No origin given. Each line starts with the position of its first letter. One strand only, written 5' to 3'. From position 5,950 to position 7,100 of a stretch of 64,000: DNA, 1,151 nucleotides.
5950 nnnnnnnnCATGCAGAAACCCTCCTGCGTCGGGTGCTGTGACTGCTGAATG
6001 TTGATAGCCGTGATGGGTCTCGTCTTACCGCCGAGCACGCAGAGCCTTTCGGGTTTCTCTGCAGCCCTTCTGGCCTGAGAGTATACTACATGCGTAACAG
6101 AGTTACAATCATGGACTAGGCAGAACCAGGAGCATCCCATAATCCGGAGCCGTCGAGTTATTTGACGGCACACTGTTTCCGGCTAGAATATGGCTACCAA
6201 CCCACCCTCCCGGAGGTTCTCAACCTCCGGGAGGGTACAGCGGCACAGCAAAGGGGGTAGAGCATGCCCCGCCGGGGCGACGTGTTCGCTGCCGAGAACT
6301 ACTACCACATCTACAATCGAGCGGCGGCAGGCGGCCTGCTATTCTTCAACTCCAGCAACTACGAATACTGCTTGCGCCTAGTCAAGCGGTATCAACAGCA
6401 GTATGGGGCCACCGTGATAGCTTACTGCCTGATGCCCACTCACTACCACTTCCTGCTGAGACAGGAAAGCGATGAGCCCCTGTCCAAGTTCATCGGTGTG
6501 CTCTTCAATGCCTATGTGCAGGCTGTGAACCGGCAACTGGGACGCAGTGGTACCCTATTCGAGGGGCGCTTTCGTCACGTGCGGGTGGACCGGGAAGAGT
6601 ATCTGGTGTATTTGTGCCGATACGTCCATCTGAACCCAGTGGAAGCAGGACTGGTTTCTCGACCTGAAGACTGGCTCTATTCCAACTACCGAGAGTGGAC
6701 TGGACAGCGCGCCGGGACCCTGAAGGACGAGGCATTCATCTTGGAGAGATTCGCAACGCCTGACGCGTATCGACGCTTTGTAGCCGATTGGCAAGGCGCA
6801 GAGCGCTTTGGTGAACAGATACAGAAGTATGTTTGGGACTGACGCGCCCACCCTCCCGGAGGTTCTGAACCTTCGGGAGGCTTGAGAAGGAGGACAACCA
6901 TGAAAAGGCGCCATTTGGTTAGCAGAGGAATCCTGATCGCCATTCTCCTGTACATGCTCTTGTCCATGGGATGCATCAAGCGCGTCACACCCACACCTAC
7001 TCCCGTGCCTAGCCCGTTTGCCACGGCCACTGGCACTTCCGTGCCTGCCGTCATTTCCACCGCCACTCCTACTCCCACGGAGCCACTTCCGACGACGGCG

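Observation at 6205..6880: RAYT (IS200-like Y1 transposase) gene precisely bracketed by two REP hairpins of the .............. family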

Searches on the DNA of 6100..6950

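Call 85: search_rna_families(source=window, start=6100, end=6950, threshold=evalue, max_evalue=1)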
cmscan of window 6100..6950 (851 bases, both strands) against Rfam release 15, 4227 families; matches with E-value up to 1: 4.
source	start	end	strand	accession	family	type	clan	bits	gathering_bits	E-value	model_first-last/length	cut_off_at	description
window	6194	6244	-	RF02024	mir-1180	Gene; miRNA;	-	22.6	49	0.44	1-68/68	no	mir-1180 microRNA precursor family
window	6187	6273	-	RF02345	ar15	Gene; sRNA;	CL00108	20.8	40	0.095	1-112/112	no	Alphaproteobacterial ar15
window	6208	6282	+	RF02950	D12-methyl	Gene; sRNA;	-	20.5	57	0.32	1-64/64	no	D12-methyl RNA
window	6204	6239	+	RF02795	Pab91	Gene; snRNA; snoRNA; HACA-box;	-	20.4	71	0.46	1-57/57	no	Pab91 RNA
